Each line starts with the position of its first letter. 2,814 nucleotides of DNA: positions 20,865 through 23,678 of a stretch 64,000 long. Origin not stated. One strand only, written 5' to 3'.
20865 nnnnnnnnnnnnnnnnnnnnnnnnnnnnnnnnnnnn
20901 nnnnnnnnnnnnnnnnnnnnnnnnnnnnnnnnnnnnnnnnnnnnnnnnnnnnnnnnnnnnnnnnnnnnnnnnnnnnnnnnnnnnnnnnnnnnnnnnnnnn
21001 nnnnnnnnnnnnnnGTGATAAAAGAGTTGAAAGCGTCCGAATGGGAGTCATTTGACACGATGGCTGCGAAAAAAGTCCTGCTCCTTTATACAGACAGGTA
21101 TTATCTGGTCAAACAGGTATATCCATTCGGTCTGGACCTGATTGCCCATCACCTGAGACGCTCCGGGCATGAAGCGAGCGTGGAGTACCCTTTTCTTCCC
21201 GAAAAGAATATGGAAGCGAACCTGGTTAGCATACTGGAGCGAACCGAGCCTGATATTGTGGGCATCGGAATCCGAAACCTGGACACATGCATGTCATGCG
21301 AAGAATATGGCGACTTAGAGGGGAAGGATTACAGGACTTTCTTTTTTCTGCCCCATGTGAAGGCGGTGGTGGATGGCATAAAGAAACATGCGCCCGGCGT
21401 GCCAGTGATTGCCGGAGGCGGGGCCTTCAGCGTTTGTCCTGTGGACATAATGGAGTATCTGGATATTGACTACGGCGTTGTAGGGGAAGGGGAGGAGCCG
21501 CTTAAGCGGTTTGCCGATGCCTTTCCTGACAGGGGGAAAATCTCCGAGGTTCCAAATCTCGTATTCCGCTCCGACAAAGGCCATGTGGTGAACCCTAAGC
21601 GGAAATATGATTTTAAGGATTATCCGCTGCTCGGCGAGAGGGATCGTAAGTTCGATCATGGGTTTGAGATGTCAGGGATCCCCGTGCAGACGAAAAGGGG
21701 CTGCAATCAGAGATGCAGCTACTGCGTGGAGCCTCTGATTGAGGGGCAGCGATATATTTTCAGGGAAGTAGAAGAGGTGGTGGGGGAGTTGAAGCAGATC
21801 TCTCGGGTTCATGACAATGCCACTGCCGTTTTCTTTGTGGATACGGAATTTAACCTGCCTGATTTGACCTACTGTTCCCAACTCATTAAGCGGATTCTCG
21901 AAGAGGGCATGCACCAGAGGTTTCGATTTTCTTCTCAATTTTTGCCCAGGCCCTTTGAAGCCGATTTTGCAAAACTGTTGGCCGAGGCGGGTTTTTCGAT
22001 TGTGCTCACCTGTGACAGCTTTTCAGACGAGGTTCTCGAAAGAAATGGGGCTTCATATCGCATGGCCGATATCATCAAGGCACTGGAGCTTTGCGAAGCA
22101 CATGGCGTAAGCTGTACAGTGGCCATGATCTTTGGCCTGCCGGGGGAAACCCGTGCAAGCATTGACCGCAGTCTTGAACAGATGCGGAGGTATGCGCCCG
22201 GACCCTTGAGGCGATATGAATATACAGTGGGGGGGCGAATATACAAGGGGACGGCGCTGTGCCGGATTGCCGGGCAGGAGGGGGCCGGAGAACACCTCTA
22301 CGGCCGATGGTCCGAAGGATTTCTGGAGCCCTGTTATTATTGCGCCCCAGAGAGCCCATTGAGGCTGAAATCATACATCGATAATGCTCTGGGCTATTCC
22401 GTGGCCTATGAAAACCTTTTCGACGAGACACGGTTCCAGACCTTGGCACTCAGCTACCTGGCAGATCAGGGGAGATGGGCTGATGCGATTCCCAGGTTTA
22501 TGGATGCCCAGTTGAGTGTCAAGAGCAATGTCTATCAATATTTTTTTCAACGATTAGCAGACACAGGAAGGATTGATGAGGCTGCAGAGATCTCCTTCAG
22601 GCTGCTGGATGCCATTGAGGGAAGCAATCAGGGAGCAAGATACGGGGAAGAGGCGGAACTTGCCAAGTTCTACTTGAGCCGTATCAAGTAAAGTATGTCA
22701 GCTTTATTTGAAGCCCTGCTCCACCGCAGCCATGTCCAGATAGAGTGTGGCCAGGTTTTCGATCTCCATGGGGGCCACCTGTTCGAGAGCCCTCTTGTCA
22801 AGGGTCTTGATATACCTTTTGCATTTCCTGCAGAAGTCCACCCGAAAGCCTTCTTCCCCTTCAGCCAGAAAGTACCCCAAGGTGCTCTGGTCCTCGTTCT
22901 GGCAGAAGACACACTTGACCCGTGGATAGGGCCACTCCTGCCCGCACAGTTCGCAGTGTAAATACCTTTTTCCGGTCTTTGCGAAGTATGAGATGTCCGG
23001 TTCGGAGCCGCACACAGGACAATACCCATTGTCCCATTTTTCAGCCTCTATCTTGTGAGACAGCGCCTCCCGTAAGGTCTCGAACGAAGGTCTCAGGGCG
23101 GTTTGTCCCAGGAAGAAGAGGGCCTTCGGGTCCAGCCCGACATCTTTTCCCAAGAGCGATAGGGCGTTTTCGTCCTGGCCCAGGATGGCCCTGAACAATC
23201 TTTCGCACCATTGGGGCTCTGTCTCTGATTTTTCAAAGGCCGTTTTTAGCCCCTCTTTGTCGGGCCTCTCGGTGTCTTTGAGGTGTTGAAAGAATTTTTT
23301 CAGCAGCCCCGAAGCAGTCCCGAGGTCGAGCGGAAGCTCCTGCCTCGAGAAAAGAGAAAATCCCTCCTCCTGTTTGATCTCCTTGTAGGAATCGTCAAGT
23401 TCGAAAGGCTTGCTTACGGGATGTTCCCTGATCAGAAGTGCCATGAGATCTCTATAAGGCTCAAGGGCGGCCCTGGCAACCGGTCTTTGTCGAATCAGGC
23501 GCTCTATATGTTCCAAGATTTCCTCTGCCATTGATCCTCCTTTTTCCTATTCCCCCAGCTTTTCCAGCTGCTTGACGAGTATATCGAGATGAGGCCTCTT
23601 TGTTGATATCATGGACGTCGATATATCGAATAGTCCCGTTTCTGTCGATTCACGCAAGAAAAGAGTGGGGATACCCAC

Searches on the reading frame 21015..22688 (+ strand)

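Call 42: search_protein_families(library=pfam, proteins=[window:21015-22688:+], max_evalue=0.00001)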
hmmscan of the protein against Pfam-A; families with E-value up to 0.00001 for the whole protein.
window:21015-22688:+ (558 aa): 2 families
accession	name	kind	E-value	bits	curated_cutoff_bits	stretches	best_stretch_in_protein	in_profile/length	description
PF04055.27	Radical_SAM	-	2.3e-19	70.6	29.5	1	227-388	4-164/166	Radical SAM superfamily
PF02310.24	B12-binding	-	1.3e-13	51.3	32.1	1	112-165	65-119/121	B12 binding domain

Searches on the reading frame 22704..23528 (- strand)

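Call 42: search_protein_families(library=pfam, proteins=[window:22704-23528:-], max_evalue=0.00001)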
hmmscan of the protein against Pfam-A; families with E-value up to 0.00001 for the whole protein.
window:22704-23528:- (274 aa): 2 families
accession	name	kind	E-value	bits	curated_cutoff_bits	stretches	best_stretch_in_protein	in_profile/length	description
PF24859.1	FdhE_central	-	7.8e-11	42.3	27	1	169-203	1-39/39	FdhE, central domain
PF24860.1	FdhE_C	-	2.9e-07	31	27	1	204-273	1-73/82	FdhE, C-terminal domain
